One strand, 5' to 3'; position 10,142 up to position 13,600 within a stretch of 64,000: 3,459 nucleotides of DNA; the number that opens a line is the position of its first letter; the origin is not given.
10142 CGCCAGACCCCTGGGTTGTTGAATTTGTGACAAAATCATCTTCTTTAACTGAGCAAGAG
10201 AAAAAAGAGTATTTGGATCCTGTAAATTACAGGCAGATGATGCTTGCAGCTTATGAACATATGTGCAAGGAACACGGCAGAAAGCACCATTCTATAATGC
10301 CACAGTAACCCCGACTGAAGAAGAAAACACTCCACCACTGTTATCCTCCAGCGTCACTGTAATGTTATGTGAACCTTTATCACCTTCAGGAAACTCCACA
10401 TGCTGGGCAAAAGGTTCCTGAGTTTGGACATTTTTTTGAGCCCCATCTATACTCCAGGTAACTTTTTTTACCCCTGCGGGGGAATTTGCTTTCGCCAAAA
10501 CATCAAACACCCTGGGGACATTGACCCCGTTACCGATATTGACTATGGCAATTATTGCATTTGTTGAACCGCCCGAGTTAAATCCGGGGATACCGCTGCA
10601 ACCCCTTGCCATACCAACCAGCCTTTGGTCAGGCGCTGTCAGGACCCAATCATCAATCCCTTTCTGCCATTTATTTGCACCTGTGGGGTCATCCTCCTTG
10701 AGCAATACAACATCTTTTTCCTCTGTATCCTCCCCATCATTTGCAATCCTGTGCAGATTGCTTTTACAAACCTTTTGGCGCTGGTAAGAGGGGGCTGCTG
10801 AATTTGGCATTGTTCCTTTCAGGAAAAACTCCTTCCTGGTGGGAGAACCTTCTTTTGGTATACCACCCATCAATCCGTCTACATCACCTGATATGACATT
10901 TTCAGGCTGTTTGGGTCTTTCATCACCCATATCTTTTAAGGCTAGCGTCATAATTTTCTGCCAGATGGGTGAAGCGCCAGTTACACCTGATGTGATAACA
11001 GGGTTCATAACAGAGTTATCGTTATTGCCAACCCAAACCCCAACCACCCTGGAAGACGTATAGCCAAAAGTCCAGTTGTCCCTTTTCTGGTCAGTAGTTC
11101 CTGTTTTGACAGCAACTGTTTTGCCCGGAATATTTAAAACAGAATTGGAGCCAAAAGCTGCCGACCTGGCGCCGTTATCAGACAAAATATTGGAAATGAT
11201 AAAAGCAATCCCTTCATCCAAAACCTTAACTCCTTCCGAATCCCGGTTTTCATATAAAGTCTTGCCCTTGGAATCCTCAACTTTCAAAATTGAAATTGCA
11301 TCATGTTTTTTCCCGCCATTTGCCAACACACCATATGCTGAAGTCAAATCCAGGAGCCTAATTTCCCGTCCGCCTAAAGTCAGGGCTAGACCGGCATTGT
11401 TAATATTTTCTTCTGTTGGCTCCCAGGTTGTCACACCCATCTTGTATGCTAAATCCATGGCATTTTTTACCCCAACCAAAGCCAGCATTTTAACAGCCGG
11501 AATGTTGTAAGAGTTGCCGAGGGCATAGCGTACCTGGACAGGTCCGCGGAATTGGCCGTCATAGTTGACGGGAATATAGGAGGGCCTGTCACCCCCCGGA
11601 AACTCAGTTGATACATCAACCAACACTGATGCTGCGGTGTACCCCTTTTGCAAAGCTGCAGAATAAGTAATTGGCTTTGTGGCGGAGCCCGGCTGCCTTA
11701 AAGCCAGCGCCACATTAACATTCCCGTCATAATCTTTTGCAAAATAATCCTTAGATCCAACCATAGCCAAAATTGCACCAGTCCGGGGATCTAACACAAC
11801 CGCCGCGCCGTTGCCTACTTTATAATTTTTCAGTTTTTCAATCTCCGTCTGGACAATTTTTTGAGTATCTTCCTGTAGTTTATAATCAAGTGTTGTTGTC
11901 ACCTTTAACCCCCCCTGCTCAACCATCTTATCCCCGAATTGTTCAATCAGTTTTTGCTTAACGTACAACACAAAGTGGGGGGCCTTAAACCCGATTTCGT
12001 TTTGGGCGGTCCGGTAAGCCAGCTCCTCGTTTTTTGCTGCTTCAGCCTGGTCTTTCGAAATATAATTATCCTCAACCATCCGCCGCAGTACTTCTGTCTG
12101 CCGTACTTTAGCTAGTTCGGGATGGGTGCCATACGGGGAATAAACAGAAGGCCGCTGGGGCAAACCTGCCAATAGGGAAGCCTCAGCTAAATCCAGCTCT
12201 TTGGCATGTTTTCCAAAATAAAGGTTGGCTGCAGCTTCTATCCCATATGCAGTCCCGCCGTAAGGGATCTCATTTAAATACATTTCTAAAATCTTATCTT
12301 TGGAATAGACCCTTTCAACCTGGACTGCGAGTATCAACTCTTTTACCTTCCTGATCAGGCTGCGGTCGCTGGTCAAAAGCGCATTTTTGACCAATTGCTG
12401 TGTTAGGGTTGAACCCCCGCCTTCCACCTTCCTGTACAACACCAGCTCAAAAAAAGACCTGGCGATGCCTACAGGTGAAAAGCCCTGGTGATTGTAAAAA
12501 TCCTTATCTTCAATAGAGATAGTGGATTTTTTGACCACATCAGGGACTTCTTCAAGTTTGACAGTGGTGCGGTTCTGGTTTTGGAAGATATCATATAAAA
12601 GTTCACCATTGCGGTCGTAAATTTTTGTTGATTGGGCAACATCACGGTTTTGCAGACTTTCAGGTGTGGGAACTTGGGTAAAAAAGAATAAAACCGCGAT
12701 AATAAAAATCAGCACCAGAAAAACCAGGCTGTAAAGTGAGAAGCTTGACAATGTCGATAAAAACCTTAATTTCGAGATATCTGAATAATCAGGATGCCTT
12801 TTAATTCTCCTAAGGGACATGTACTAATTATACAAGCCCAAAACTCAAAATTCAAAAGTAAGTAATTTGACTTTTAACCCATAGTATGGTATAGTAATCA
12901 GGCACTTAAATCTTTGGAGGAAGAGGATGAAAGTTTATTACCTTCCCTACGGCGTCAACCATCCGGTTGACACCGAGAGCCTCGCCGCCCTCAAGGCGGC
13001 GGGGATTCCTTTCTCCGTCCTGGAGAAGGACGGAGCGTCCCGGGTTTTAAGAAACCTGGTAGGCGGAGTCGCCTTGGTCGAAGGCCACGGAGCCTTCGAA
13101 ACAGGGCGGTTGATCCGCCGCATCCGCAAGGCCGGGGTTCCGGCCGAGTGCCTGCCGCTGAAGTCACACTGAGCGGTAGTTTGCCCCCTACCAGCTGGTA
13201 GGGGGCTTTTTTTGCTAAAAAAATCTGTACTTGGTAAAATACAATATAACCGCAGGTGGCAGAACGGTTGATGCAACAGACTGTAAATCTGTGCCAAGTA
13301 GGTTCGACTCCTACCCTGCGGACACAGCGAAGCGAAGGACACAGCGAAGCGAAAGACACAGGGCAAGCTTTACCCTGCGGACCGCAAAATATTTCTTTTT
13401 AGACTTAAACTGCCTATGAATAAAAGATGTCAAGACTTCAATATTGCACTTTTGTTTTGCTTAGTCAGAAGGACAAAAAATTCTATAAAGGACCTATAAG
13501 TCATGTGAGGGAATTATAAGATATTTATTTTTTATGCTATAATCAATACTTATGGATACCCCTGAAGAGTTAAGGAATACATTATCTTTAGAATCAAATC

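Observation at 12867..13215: Two small high-GC gene cassettes with near-identical intrinsic terminators (12927..13215 and 41131..41597)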

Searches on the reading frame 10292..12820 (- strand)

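Call 107: search_protein_families(library=pfam, proteins=[window:10292-12820:-], max_evalue=0.001)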
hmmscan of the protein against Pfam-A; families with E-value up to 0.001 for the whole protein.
window:10292-12820:- (842 aa): 3 families
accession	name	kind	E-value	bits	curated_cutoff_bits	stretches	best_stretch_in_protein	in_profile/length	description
PF00912.28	Transgly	-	7.1e-61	205.2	27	1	72-248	2-177/178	Transglycosylase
PF00905.27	Transpeptidase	-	2.2e-21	76.8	22.1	1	338-589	1-266/299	Penicillin binding protein transpeptidase domain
PF17957.7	Big_7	-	1.6e-05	25.9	24.1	1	765-822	11-70/70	Bacterial Ig domain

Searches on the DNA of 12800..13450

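Call 21: search_rna_families(source=window, start=12800, end=13450, threshold=evalue, max_evalue=10)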
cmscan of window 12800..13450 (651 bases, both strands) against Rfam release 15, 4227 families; matches with E-value up to 10: 13.
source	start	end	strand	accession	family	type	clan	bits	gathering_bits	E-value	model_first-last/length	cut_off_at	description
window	13250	13322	+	RF00005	tRNA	Gene; tRNA;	CL00001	57.7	29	7.8e-12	1-71/71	no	tRNA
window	13151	13213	+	RF02837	anti-hemB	Gene; sRNA;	-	24.5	49.5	0.0018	1-81/81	no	Burkholderia RNA 7 (anti-hemB)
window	13149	13213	+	RF02278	Betaproteobacteria_toxic_sRNA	Gene; sRNA;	-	24.3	50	0.013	1-64/64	no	Betaproteobacteria toxic small RNA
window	12966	13035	-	RF02227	sX8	Gene; sRNA;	-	23.2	50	0.029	1-82/82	no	Proteobacterial sRNA sX8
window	13183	13212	+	RF02371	PyrG_leader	Cis-reg; leader;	-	22.6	65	1.6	40-73/78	no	PyrG leader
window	13250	13323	-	RF04354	Plastid-ycf2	Cis-reg;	-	22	65.7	0.056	1-75/75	no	Plastid-ycf2 5UTR RNA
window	12951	12974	-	RF01836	weev_FSE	Cis-reg; frameshift_element;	-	20.5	40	1.5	1-27/27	no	ribosomal frameshift site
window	13168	13213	+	RF02270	nse_sRNA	Gene;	-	19.4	75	1.1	1-73/73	no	Neisseria sigma-E sRNA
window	13161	13213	+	RF02399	NsiR1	Gene; sRNA;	-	19.3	39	0.29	1-60/60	no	Nitrogen stress-induced RNA 1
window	13182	13269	-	RF02822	Srn266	Gene; sRNA;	-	18.8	63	2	1-112/112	no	Streptococcus RNA 266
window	13183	13209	+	RF00102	VA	Gene;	-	17.4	62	3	1-159/159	no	VA RNA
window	13173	13236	+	RF00599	SNORA77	Gene; snRNA; snoRNA; HACA-box;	-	16.5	42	0.8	1-125/125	no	Small nucleolar RNA SNORA77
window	12902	12980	+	RF01689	AdoCbl-II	Cis-reg; riboswitch;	CL00101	13.3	36.5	8.4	1-81/81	no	AdoCbl-II (Cobalamin/B12) riboswitch aptamer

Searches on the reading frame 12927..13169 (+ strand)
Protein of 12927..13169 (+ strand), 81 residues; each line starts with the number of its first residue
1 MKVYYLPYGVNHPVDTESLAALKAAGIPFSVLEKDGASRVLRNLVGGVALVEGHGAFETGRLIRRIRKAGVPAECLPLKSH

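Call 12: search_protein_families(library=pfam, proteins=[window:12927-13169:+], max_evalue=1)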
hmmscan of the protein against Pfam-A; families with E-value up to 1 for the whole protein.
window:12927-13169:+ (81 aa): 1 family
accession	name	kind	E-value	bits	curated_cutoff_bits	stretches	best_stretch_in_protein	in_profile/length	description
PF11203.13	EccE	-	0.2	12.5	23.7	0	20-49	45-74/97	Putative type VII ESX secretion system translocon, EccE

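Call 13: search_protein_families(library=phrogs, proteins=[window:12927-13169:+], max_evalue=1)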
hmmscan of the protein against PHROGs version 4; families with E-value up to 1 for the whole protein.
window:12927-13169:+ (81 aa): 2 families
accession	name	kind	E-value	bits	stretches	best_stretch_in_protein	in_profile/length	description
phrog_36779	-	moron, auxiliary metabolic gene and host takeover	0.015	16.7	1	16-40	29-53/93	toxin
phrog_8915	-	unknown function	0.034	14.9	1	2-40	5-44/54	-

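Call 14: search_protein_families(library=ncbifam, proteins=[window:12927-13169:+], max_evalue=1)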
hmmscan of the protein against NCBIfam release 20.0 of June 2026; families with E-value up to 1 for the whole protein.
window:12927-13169:+ (81 aa): 1 family
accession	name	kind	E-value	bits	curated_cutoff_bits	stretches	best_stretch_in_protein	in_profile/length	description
NF005863.0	PRK07798.1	subfamily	0.074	11.6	543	1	12-70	292-346/540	acyl-CoA synthetase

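Call 16: find_encoding_contigs(protein=window:12927-13169:+, flank=6000, max_places=10)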
Protein window:12927-13169:+ (81 aa): 3 contigs read that carry it; 3 places shown.
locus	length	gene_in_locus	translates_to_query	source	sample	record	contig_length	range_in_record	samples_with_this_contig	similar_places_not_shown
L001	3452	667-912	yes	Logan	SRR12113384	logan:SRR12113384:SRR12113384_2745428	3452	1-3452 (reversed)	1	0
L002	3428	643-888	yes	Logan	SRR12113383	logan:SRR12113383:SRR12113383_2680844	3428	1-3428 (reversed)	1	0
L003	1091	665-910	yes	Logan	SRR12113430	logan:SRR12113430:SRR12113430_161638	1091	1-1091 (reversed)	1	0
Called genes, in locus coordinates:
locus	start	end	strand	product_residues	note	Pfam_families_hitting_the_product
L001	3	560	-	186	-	?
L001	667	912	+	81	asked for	-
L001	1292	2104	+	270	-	PF13328:HD_4 (faint)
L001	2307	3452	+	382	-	?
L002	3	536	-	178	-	?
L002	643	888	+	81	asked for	-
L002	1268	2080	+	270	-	PF13328:HD_4 (faint)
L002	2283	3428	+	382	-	?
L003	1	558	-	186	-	?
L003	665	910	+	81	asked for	-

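Call 18: find_homologous_proteins(query=window:12927-13169:+, max_evalue=0.01)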
Query window:12927-13169:+ (81 aa): 2 proteins with E <= 0.01 among 5 candidates.
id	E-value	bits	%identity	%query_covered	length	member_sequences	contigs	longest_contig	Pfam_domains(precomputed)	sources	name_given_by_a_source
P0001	6.8e-46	171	100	100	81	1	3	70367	-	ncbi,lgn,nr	ncbi:hypothetical protein HYW46_03660 [Candidatus Daviesbacteria bacterium]|nr:hypothetical protein 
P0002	3.3e-29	118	76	98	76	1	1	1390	-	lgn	-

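Call 25: find_encoding_contigs(protein=P0002, flank=6000)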
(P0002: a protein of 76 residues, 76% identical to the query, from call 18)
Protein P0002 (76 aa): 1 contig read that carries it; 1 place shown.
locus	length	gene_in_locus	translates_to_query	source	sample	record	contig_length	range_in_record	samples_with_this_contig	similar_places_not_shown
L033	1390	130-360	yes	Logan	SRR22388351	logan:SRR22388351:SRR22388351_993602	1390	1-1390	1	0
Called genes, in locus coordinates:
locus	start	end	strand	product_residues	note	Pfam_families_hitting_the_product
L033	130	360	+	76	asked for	-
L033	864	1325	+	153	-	PF15891:Nuc_deoxyri_tr2 (weak)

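Call 53: predict_structure(alignment_id=A2)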
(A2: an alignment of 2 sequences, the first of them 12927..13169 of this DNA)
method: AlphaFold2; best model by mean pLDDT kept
length: 81 residues; sequences in the alignment: 2
mean_pLDDT: 52.5   pTM: 0.42
mean pLDDT of the five models: 52.5, 49.4, 48.3, 46.1, 44.2
residues with pLDDT >= 90: 0; 70-90: 3; 50-70: 43; < 50: 35
segments of 3 or more residues with pLDDT < 50: 9-13, 30-54, 78-81
pLDDT, mean of each block of 10 residues (from residue 1): 52 54 56 44 38 54 69 55 38
secondary structure, 60 per line:
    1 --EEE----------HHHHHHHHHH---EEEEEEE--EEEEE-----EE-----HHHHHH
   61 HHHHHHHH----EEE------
elements in order: E3-5 H16-25 E29-35 E38-42 H55-68 E73-75

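Call 54: search_protein_representatives(alignment_id=A2)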
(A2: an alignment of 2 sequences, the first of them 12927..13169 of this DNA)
Query: 2 sequences, 81 profile positions. Proteins with E-value up to 0.001 (for the whole library): 3; up to 1e-10: 1; up to 1e-30: 1. The best 3 are listed.
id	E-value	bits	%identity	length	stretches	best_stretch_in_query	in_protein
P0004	2.5e-32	127.1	-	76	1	1-79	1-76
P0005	3.1e-05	40.3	-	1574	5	22-64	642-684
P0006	5.2e-05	39.6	-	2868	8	22-59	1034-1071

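Call 57: search_protein_families(library=pfam, proteins=[P0005, P0006], max_evalue=0.01)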
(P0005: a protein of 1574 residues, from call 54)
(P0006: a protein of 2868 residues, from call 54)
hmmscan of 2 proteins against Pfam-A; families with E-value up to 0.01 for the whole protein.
P0005 (1574 aa): 8 families
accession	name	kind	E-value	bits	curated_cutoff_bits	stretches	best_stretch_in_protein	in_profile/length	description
PF19078.6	Big_12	-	5.4e-46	155.4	27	2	1242-1337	1-99/102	Bacterial Ig-like domain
PF00028.23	Cadherin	-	2.9e-26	92.2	28.8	6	573-651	5-92/93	Cadherin domain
PF17936.7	Big_6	-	5.1e-14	52.7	27.6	0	627-648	59-80/83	Bacterial Ig domain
PF06983.19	3-dmu-9_3-mt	-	9.1e-10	39.5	24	0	611-638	56-83/116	3-demethylubiquinone-9 3-methyltransferase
PF18981.6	InlK_D3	-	1.2e-06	29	25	0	621-650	45-74/75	Internalin K domain (D3/D4)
PF13750.12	Big_3_3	-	3.8e-06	27.1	27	0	717-746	116-144/157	Bacterial Ig-like domain (group 3)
PF03100.22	CcmE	-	0.00036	21.3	24.6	0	637-666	32-61/99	CcmE domain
PF24421.1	Ig_J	-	0.0024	18.4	29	0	626-652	76-102/104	Tip attachment protein J, Ig-like domain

P0006 (2868 aa): 6 families
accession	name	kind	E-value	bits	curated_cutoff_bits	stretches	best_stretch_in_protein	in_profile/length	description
PF17803.7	Cadherin_4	-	3.2e-92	303.5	25.1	21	259-333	9-71/71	Bacterial cadherin-like domain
PF17963.7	Big_9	-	1e-56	190.2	23.6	2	261-371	1-87/89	Bacterial Ig domain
PF00353.25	HemolysinCabind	-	5.8e-31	106.5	23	6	105-139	2-36/36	RTX calcium-binding nonapeptide repeat (4 copies)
PF01839.29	FG-GAP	-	1.6e-11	44.3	22.1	3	2640-2677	2-37/37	FG-GAP repeat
PF14312.12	FG-GAP_2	-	2.7e-05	24.7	23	0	2810-2831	27-48/49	FG-GAP repeat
PF00028.23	Cadherin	-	0.0024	18.7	28.8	0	388-441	2-55/93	Cadherin domain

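Call 58: find_encoding_contigs(protein=P0004, flank=6000)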
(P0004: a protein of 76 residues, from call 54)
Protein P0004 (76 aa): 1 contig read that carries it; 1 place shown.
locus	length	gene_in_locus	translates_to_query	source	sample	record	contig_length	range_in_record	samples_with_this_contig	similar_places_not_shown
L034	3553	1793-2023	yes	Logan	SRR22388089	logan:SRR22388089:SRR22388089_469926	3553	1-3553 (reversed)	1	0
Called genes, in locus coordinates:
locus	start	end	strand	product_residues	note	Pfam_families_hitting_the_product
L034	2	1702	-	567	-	?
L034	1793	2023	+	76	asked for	-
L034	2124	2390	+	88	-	-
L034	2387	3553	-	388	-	?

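Call 83: search_solved_structures(query=A5, max_evalue=10)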
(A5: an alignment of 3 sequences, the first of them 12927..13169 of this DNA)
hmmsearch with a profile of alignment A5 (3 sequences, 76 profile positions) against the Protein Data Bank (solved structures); distinct sequences matched with E-value up to 10: 0.

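Call 84: fold_search(model_id=the predicted structure, library=pdb)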
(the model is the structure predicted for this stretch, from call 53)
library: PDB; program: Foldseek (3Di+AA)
matches with E <= 10: 144; with E <= 0.001: 0
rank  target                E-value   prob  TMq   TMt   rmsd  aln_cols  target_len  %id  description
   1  3ecs_B                1.4e+00  0.14  0.30  0.11   7.8        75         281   16  Crystal structure of human eIF2B alpha (released 2009-09-01)
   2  3ney_A                1.8e+00  0.04  0.25  0.14   9.0       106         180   11  Crystal structure of the kinase domain of MPP1/p55 (released 2010-08-04)
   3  7t85                  1.9e+00  0.12  0.42  0.26   5.5       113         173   15  Crystal Structure of the N-terminal Domain of the Phosphate Acetyltransferase from Escherichia coli (released 2021-12-29)
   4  1g01                  2.4e+00  0.05  0.32  0.10   8.8       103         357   14  ALKALINE CELLULASE K CATALYTIC DOMAIN (released 2001-08-01)
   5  7f9a_A                2.5e+00  0.12  0.30  0.06   9.1        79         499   11  Homo sapiens Prolyl-tRNA Synthetase (HsPRS) in Complex with L-proline and compound L97 (released 2022-10-05)
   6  1vll_A                2.5e+00  0.07  0.27  0.09   7.4        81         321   14  Crystal structure of alanine dehydrogenase (AF1665) from Archaeoglobus fulgidus at 2.80 A resolution (released 2004-09-21)
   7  8yre_F                2.5e+00  0.05  0.28  0.09   8.5       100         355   15  Crystal structure of Arabidopsis VTC1-KJC2 (released 2025-04-02)
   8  8yre_E                2.5e+00  0.04  0.28  0.09   8.4       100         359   13  Crystal structure of Arabidopsis VTC1-KJC2 (released 2025-04-02)
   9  1usy_F                2.7e+00  0.04  0.30  0.15  14.5       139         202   13  ATP phosphoribosyl transferase (HisG:HisZ) complex from Thermotoga maritima (released 2004-12-15)
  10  1iv0_MODEL_1_A        2.7e+00  0.04  0.26  0.22  12.2        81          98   16  Solution structure of the YqgF-family protein (N-terminal fragment) (released 2003-10-07)
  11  1usy_H                2.7e+00  0.04  0.30  0.15  15.2       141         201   13  ATP phosphoribosyl transferase (HisG:HisZ) complex from Thermotoga maritima (released 2004-12-15)
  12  7ot2_B                2.9e+00  0.12  0.30  0.06   9.0        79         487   11  Human Prolyl-tRNA Synthetase in Complex with L-proline and Compound 4j (released 2021-07-28)
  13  2yk4                  2.9e+00  0.09  0.38  0.15   5.6        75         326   20  Structure of Neisseria LOS-specific sialyltransferase (NST). (released 2011-08-31)
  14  3v7e_A                2.9e+00  0.08  0.24  0.24   9.3        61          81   13  Crystal structure of YbxF bound to the SAM-I riboswitch aptamer (released 2012-03-07)
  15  6f89_A                2.9e+00  0.05  0.30  0.11   6.6        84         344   15  Structure of H234A/Y235A P.abyssi Sua5 (released 2018-04-25)
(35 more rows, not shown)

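Call 99: search_protein_families(library=phrogs, proteins=[P0004], max_evalue=0.01)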
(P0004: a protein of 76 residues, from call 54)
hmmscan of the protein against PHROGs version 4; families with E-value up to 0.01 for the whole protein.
P0004 (76 aa): 0 families

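Call 103: search_dna_similar(query=window:12927-13169:+, collection=phages, mode=protein, max_evalue=0.1, max_rows=5)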
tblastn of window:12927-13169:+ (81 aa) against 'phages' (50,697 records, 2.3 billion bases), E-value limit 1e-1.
No match.

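Call 105: search_dna_similar(query=window:12927-13169:+, collection=plasmids, mode=protein, max_evalue=0.1, max_rows=5)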
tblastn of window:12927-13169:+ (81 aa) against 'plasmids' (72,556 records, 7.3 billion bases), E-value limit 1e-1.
No match.
